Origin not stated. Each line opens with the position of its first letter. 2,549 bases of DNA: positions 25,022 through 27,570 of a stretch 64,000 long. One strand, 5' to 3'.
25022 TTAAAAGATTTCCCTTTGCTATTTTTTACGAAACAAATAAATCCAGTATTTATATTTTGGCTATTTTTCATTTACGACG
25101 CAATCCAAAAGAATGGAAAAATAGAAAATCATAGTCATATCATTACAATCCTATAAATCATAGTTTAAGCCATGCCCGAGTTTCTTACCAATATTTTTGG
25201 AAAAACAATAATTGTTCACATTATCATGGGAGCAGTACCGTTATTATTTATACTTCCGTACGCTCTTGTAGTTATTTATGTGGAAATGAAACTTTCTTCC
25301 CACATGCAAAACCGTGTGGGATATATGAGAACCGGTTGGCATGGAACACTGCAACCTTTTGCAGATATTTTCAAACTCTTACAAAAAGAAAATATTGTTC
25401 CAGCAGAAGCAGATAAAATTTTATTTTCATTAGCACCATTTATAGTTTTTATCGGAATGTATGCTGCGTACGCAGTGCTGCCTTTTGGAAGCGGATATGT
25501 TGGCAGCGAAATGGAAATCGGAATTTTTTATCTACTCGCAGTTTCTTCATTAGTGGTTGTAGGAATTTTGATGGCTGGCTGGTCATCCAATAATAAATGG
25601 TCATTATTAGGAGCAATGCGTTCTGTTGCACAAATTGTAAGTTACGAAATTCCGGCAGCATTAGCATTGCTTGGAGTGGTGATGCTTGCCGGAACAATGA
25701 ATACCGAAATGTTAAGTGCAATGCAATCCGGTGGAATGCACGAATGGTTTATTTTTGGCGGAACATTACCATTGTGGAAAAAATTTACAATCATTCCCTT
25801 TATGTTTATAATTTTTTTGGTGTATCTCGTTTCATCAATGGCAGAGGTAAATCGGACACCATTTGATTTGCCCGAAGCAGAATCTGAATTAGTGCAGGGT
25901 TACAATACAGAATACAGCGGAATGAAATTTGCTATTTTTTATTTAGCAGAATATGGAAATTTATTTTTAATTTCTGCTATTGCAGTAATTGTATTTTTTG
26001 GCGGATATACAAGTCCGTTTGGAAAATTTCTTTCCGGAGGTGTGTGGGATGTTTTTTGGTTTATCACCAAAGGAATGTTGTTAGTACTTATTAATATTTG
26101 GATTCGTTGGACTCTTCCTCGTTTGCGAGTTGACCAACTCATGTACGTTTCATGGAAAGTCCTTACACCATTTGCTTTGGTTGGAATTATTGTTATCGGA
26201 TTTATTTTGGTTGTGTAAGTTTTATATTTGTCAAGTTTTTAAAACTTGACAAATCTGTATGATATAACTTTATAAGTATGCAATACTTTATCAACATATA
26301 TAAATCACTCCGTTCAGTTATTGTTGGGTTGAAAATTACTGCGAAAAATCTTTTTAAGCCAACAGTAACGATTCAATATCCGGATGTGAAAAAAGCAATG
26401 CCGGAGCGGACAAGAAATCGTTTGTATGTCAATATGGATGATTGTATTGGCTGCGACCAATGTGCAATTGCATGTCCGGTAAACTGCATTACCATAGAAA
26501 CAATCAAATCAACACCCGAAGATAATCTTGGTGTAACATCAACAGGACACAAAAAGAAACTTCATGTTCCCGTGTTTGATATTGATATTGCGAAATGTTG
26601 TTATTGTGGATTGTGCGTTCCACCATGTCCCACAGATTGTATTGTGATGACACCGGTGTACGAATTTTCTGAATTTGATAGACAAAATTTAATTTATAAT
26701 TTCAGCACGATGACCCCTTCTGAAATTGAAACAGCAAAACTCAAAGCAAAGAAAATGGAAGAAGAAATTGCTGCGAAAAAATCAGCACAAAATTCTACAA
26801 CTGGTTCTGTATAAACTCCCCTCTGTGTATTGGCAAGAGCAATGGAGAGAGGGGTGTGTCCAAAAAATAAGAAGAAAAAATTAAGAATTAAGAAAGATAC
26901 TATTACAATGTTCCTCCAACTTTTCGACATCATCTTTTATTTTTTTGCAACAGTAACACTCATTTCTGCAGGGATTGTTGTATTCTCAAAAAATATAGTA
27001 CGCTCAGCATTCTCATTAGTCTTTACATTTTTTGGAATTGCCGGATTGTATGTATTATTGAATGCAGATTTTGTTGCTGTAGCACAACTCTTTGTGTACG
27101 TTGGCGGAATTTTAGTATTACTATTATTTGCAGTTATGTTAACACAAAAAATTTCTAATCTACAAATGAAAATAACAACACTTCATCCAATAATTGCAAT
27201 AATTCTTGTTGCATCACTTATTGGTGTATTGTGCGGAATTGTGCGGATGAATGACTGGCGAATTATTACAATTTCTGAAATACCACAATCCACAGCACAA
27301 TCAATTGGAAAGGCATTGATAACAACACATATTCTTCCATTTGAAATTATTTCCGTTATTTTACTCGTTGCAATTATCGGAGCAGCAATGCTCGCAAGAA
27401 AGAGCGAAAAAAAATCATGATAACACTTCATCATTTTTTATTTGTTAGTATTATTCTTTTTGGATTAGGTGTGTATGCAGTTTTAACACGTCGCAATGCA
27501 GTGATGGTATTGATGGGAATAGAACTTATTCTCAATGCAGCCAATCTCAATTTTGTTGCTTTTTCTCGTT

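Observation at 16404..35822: Complex I (nuo) operon broken up by accessory cargo at almost every gene junction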

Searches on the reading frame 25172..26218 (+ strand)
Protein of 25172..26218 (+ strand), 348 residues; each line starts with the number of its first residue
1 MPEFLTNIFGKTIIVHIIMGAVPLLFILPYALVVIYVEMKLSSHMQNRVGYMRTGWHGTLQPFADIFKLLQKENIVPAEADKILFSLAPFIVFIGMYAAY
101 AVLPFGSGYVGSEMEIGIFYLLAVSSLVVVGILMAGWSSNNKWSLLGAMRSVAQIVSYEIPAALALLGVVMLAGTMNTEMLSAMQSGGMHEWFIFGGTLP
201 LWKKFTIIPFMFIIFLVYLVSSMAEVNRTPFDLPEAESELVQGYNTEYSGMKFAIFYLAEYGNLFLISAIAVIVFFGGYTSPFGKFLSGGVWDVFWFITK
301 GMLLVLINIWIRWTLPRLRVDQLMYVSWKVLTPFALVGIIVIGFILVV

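Call 4: search_protein_families(library=pfam, proteins=[window:25172-26218:+], max_evalue=0.01)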
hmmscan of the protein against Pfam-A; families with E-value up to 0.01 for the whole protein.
window:25172-26218:+ (348 aa): 1 family
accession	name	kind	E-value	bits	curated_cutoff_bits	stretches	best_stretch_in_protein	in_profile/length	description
PF00146.26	NADHdh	-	3.8e-110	368.4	27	1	24-342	7-297/298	NADH dehydrogenase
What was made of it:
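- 25172..26218 (+): nuoH. PF00146, 368 bits (call 4).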

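Call 6: find_related_loci(query=window:25172-26218:+, collection=genome_contigs, flank=10000)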
Query window:25172-26218:+ (348 aa) in genome_contigs; peptide patterns used: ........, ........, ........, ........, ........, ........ (x = any residue, [..] = any of these).
598 stretches matched a pattern (row limit reached: there are more); 567 encode a relative of the query (tblastn E <= 1e-3); the best 80 are kept; 80 distinct loci.
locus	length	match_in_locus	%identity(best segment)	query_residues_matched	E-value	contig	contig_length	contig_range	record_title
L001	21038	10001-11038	72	3-348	2e-176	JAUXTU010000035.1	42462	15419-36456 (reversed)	MAG: Bacteroidota bacterium isolate C13_metabat.bin.24 C13_k141_163914, whole genome shotgun sequence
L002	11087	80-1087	73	1-336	5e-173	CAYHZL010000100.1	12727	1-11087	MAG TPA_asm: uncultured Chitinophagaceae bacterium isolate ERP119705_co16_460 genome assembly, contig: NODE_3942_length_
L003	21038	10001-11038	73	3-348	7e-173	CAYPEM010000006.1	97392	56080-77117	MAG TPA_asm: uncultured Chitinophagaceae bacterium isolate SRP292972_co2_148 genome assembly, contig: NODE_178_length_97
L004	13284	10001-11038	75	3-348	2e-172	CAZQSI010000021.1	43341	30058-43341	MAG TPA_asm: uncultured Chitinophagaceae bacterium isolate SRP237561_co1_86 genome assembly, contig: NODE_1187_length_43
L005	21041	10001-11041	71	1-347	4e-170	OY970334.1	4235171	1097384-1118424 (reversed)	MAG: uncultured Bacteroidetes bacterium isolate MFD05512.bin.c.1 genome assembly, chromosome: 1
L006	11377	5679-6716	70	3-348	2e-170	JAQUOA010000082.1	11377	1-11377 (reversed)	MAG: Bacteroidota bacterium isolate STD1_190 NODE_15698_length_11377_cov_7.332444_Sandtown_D1, whole genome shotgun sequ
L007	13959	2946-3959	74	11-348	1e-169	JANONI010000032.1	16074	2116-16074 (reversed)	MAG: Bacteroidota bacterium isolate VAR_43_metabat_429 VAR_43_k141_1375370, whole genome shotgun sequence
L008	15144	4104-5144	70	1-347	3e-169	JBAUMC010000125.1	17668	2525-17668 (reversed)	MAG: Bacteroidota bacterium isolate MFD05467_ilm_asm_bin20 k127_54391, whole genome shotgun sequence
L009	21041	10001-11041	68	1-347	7e-169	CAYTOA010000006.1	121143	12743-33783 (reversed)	MAG TPA_asm: uncultured Chitinophagaceae bacterium isolate binchicken_co241_368 genome assembly, contig: NODE_133_length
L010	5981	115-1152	73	3-348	4e-170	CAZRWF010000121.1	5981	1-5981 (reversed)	MAG TPA_asm: uncultured Chitinophagaceae bacterium isolate SRP287453_co1_101 genome assembly, contig: NODE_26000_length_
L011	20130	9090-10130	70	1-347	4e-168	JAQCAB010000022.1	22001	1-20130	MAG: Bacteroidetes bacterium isolate casp150-mb.87 NODE_6322_length_22001_cov_0.151584, whole genome shotgun sequence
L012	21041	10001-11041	68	1-347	3e-167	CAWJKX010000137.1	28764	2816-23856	MAG: uncultured Bacteroidetes bacterium isolate MFD05379.bin.2.14 genome assembly, contig: contig_37795, whole genome sh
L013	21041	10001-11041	69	1-347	5e-167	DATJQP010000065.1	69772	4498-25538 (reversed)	MAG TPA_asm: Bacteroidota bacterium isolate SMAG_U14944 k141_4412371, whole genome shotgun sequence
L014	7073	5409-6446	68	3-348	3e-166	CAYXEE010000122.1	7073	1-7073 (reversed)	MAG TPA_asm: uncultured Chitinophagaceae bacterium isolate SRP257756_co1_98 genome assembly, contig: NODE_9907_length_70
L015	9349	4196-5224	68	1-343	7e-166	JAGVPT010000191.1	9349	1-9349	MAG: Bacteroidetes bacterium isolate DeMMO3_9 c_000000032934, whole genome shotgun sequence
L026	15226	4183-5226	64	1-348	2e-158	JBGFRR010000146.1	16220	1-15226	MAG: Bacteroidota bacterium isolate BA1A45.2019.Bin.9 NODE_3976_length_16220_cov_26.585005, whole genome shotgun sequenc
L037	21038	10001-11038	63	3-348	2e-148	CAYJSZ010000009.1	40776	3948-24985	MAG TPA_asm: uncultured Ignavibacteriaceae bacterium isolate ERP125453_co1_265 genome assembly, contig: NODE_735_length_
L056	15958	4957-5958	61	1-343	5e-141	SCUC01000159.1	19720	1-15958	MAG: Bacteroidetes bacterium isolate FW602_bin.19 FW602_bin.19-32302-1, whole genome shotgun sequence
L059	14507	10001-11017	61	1-348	7e-140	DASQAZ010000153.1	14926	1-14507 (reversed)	MAG TPA_asm: Bacteroidota bacterium isolate SMAG_U11658 k141_950412, whole genome shotgun sequence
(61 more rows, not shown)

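Call 7: find_encoding_contigs(protein=window:25172-26218:+, flank=10000, max_places=6)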
Protein window:25172-26218:+ (348 aa): 1 contig read that carries it; 1 place shown.
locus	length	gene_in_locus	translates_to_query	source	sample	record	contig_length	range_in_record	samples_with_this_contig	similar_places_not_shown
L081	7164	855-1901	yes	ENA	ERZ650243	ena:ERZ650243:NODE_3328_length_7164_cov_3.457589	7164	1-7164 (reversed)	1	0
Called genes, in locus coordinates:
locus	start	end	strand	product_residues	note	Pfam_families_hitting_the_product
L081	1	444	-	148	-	?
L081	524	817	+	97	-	PF05016:ParE_toxin (weak)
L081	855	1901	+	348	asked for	PF00146:NADHdh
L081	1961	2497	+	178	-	PF13187:Fer4_9 (faint), PF14697:Fer4_21 (weak), PF00037:Fer4 (weak), PF12838:Fer4_7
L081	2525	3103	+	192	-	PF00499:Oxidored_q3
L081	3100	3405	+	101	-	PF00420:Oxidored_q2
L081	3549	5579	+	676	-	PF00662:Proton_antipo_N, PF00361:Proton_antipo_M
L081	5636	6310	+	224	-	-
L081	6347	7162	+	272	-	?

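Call 17: find_related_loci(query=window:25172-26218:+, collection=metagenome_contigs, flank=10000)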
Query window:25172-26218:+ (348 aa) in metagenome_contigs; peptide patterns used: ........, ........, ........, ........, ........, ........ (x = any residue, [..] = any of these).
600 stretches matched a pattern (row limit reached: there are more); 570 encode a relative of the query (tblastn E <= 1e-3); the best 80 are kept; 80 distinct loci.
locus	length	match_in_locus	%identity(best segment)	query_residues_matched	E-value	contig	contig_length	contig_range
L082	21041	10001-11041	70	1-347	7e-173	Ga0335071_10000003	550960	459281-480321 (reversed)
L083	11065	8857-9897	70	1-347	3e-172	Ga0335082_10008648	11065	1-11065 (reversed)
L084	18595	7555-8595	69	1-347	2e-169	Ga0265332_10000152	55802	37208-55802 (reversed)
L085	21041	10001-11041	68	1-347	4e-169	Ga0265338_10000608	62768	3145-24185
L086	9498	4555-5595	69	1-347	2e-168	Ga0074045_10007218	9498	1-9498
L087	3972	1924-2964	69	1-347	2e-173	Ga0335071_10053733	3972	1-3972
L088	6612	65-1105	68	1-347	6e-168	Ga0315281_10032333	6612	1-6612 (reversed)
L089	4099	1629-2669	69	1-347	2e-172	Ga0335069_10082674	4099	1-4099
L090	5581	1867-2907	67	1-347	4e-168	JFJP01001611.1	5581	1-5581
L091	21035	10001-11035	68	3-347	1e-165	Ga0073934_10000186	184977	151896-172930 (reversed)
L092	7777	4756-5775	70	1-340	9e-165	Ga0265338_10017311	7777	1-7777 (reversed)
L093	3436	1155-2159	69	14-348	1e-170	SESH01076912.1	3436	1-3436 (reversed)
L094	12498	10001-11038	66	3-348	6e-162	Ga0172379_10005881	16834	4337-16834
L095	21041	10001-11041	73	1-347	2e-161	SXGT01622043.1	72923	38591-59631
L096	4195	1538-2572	66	3-347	4e-159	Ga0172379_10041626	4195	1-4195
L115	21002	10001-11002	62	1-343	6e-135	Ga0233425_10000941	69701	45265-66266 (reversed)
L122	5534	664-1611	52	26-343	5e-111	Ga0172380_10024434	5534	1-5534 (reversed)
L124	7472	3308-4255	53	32-348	1e-110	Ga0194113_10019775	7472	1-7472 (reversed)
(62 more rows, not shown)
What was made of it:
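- Tried and rejected: The genome and metagenome scans reached at most 75% NuoH identity (calls 6, 17).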

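Call 25: search_protein_families(library=pfam, proteins=[L026:1867-2121:+, L026:2261-2479:+, L059:7989-8363:+, L003:14667-15101:+, L124:4277-4675:+, L122:192-569:+, L056:5948-6277:+, L056:6261-6461:+, L037:9495-9758:+, L037:9765-9971:+], max_evalue=0.001)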
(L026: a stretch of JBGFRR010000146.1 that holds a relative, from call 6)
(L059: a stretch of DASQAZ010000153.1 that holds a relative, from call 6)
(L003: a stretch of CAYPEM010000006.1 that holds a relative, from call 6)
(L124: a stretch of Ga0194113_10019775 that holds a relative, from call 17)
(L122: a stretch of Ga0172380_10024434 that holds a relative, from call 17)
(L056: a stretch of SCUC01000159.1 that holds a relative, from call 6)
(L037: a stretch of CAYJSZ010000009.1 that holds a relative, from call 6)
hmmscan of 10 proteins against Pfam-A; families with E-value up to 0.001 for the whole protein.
L026:1867-2121:+ (84 aa): 1 family
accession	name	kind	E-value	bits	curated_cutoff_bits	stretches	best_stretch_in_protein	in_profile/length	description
PF07927.17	HicA_toxin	-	1.4e-05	25.5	27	1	26-71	5-52/58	HicA toxin of bacterial toxin-antitoxin,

L026:2261-2479:+ (72 aa): 2 families
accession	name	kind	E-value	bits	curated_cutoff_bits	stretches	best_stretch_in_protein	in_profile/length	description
PF21748.3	UPF0150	-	2.1e-09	37.6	27.3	1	15-63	16-64/64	UPF0150-like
PF15919.11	HicB_lk_antitox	-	6e-09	36.5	27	1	7-66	1-59/123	HicB_like antitoxin of bacterial toxin-antitoxin system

L059:7989-8363:+ (124 aa): 2 families
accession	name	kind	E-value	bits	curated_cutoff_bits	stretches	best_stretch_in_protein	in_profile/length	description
PF13650.11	Asp_protease_2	-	4.8e-06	27.6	24.3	1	20-85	8-77/90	Aspartyl protease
PF13975.11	gag-asp_proteas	-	2.7e-05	25.1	28.2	1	20-72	8-63/92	gag-polyprotein putative aspartyl protease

L003:14667-15101:+ (144 aa): 1 family
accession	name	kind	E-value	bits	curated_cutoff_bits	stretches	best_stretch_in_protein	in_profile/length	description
PF13366.12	PDDEXK_3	-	1.5e-41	141.9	22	1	22-137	2-116/117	PD-(D/E)XK nuclease superfamily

L124:4277-4675:+ (132 aa): 1 family
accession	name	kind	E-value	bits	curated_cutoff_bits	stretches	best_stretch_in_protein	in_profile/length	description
PF05635.17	23S_rRNA_IVP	-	9e-16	58.5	33.8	1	22-118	9-104/106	23S rRNA-intervening sequence protein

L122:192-569:+ (125 aa): 1 family
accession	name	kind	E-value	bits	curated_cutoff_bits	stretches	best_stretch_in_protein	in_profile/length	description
PF05635.17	23S_rRNA_IVP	-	5.9e-33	113.7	33.8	1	12-115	2-105/106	23S rRNA-intervening sequence protein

L056:5948-6277:+ (109 aa): 1 family
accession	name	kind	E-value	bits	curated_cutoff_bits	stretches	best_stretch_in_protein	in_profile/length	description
PF10387.14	DUF2442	-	2.6e-09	37.6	23.9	1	19-91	2-71/72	Protein of unknown function (DUF2442)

L056:6261-6461:+ (66 aa): 1 family
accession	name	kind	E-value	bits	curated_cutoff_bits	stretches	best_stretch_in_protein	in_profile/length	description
PF13711.11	DUF4160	-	1.3e-13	51.3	23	1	9-52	1-46/65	Domain of unknown function (DUF4160)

L037:9495-9758:+ (87 aa): 1 family
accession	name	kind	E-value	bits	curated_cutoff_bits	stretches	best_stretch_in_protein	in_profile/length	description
PF14076.12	DUF4258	-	0.0003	21.5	25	1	7-79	3-70/71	Domain of unknown function (DUF4258)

L037:9765-9971:+ (68 aa): 1 family
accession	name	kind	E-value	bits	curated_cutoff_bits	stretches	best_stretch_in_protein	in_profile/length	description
PF10049.14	DUF2283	-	6.6e-12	45.9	23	1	3-51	2-49/49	Protein of unknown function (DUF2283)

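Call 26: search_protein_families(library=pfam, proteins=[L115:5481-5849:+, L115:6651-6869:+, L115:6869-7057:+, L115:9561-9992:+, L115:11022-11300:+, L115:12485-14014:+, L115:14030-15262:+, L115:15259-15504:+, L115:15919-16293:+, L115:18432-18911:+], max_evalue=0.001)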
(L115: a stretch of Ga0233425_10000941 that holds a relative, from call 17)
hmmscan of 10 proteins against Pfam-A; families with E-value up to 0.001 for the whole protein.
L115:5481-5849:+ (122 aa): 2 families
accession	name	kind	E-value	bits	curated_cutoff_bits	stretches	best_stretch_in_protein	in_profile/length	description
PF13650.11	Asp_protease_2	-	2.6e-06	28.5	24.3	1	20-68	8-59/90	Aspartyl protease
PF13975.11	gag-asp_proteas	-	9.7e-06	26.5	28.2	1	18-68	6-59/92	gag-polyprotein putative aspartyl protease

L115:6651-6869:+ (72 aa): 1 family
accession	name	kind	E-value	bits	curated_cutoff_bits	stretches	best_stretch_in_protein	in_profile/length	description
PF21748.3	UPF0150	-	1.8e-08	34.6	27.3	1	6-59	9-64/64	UPF0150-like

L115:6869-7057:+ (62 aa): 1 family
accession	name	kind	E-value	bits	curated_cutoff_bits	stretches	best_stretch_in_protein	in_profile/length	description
PF07927.17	HicA_toxin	-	3.7e-09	37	27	1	6-58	2-58/58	HicA toxin of bacterial toxin-antitoxin,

L115:9561-9992:+ (143 aa): 2 families
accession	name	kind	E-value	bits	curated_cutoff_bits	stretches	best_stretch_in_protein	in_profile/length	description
PF13650.11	Asp_protease_2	-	1.7e-08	35.5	24.3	1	38-102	10-77/90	Aspartyl protease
PF13975.11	gag-asp_proteas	-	4.2e-08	34.1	28.2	1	36-107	8-82/92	gag-polyprotein putative aspartyl protease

L115:11022-11300:+ (92 aa): 1 family
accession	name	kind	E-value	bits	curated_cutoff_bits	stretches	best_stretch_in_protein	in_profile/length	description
PF10387.14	DUF2442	-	4.1e-08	33.7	23.9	1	6-76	2-69/72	Protein of unknown function (DUF2442)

L115:12485-14014:+ (509 aa): 2 families
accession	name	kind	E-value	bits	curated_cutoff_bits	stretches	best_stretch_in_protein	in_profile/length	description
PF14312.12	FG-GAP_2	-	1.5e-104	342.5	23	7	31-76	4-49/49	FG-GAP repeat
PF18962.6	Por_Secre_tail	-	1.4e-07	32.1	27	1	431-506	2-74/75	Secretion system C-terminal sorting domain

L115:14030-15262:+ (410 aa): 2 families
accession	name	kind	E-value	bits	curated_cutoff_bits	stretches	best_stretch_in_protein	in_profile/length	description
PF18962.6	Por_Secre_tail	-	3.9e-10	40.3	27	1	328-398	3-69/75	Secretion system C-terminal sorting domain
PF13585.12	CHU_C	-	0.00079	19.9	27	0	309-399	4-78/86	CHU_C Type IX secretion signal domain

L115:15259-15504:+ (81 aa): 1 family
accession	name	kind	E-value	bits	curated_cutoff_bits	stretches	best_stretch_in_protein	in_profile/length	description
PF15919.11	HicB_lk_antitox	-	0.00087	19.9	27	1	6-68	1-62/123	HicB_like antitoxin of bacterial toxin-antitoxin system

L115:15919-16293:+ (124 aa): 1 family
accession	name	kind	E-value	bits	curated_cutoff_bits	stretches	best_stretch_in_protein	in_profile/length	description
PF05635.17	23S_rRNA_IVP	-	1e-15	58.3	33.8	1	9-105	8-103/106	23S rRNA-intervening sequence protein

L115:18432-18911:+ (159 aa): 1 family
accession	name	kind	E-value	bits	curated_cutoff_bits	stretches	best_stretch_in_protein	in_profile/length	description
PF01850.27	PIN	-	0.00011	23.2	23.6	1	29-118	19-109/120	PIN domain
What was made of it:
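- Closest known: 23S rRNA intervening-sequence proteins. Same: In relatives these small genes occupy nuo junctions H-I, K-L, D-H and L-M (calls 25, 26).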

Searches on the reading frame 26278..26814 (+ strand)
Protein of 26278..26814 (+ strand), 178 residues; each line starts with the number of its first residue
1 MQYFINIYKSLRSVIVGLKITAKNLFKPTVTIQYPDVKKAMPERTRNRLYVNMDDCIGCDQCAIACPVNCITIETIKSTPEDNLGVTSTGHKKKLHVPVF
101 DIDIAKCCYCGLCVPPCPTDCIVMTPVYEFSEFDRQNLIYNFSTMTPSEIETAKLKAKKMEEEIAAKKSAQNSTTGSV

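Call 4: search_protein_families(library=pfam, proteins=[window:26278-26814:+], max_evalue=0.01)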
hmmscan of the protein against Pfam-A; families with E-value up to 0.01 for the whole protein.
window:26278-26814:+ (178 aa): 12 families
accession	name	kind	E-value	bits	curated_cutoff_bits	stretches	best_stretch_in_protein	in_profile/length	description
PF12838.12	Fer4_7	-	4.2e-11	43.6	27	2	56-121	2-52/52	4Fe-4S dicluster domain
PF00037.32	Fer4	-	2.6e-10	40.1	21.1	2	50-72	2-24/24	4Fe-4S binding domain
PF14697.11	Fer4_21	-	8.4e-10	39.1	35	2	45-72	30-58/59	4Fe-4S dicluster domain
PF13187.11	Fer4_9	-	5.9e-08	33.1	27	2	32-71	17-52/52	4Fe-4S dicluster domain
PF13484.11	Fer4_16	-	1.1e-06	29.8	30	1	56-74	2-20/66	4Fe-4S double cluster binding domain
PF25160.1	LdpA_Fe-S-bd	-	0.00021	21.4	27.6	1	50-75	22-47/49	LdpA Fe-S cluster-binding domain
PF13183.11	Fer4_8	-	0.00041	21.3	27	1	49-69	47-67/68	4Fe-4S dicluster domain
PF13534.11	Fer4_17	-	0.00055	20.9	22.2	1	48-69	40-59/61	4Fe-4S dicluster domain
PF13237.11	Fer4_10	-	0.00094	19.5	25.5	1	50-118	3-53/53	4Fe-4S dicluster domain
PF12837.12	Fer4_6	-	0.0012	19.1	25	1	51-71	4-24/24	4Fe-4S binding domain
PF12797.12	Fer4_2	-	0.0017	18.6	24.5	1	50-68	4-22/22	4Fe-4S binding domain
PF12800.12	Fer4_4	-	0.002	18.8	24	1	54-68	2-16/17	4Fe-4S binding domain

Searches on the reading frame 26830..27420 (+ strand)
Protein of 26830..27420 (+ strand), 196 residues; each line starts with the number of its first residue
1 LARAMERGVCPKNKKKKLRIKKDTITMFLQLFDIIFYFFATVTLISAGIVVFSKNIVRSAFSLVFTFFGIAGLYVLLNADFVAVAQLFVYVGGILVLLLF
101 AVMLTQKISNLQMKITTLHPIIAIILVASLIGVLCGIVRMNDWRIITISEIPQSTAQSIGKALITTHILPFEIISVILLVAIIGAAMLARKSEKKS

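Call 4: search_protein_families(library=pfam, proteins=[window:26830-27420:+], max_evalue=0.01)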
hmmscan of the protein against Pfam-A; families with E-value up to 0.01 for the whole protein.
window:26830-27420:+ (196 aa): 2 families
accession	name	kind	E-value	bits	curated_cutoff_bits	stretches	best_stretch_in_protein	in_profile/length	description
PF00499.25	Oxidored_q3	-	1.2e-36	126.1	33.2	1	47-188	2-146/146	NADH-ubiquinone/plastoquinone oxidoreductase chain 6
PF11040.13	DGF-1_C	-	0.0099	15.9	27.3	0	33-111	172-252/259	Dispersed gene family protein 1 C-terminal domain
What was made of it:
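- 26278..27722 (+): nuoI (26278-26814), nuoJ (ORF from 26842, conserved part from about 26908, to 27420), nuoK (27417-27722). Call 4.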
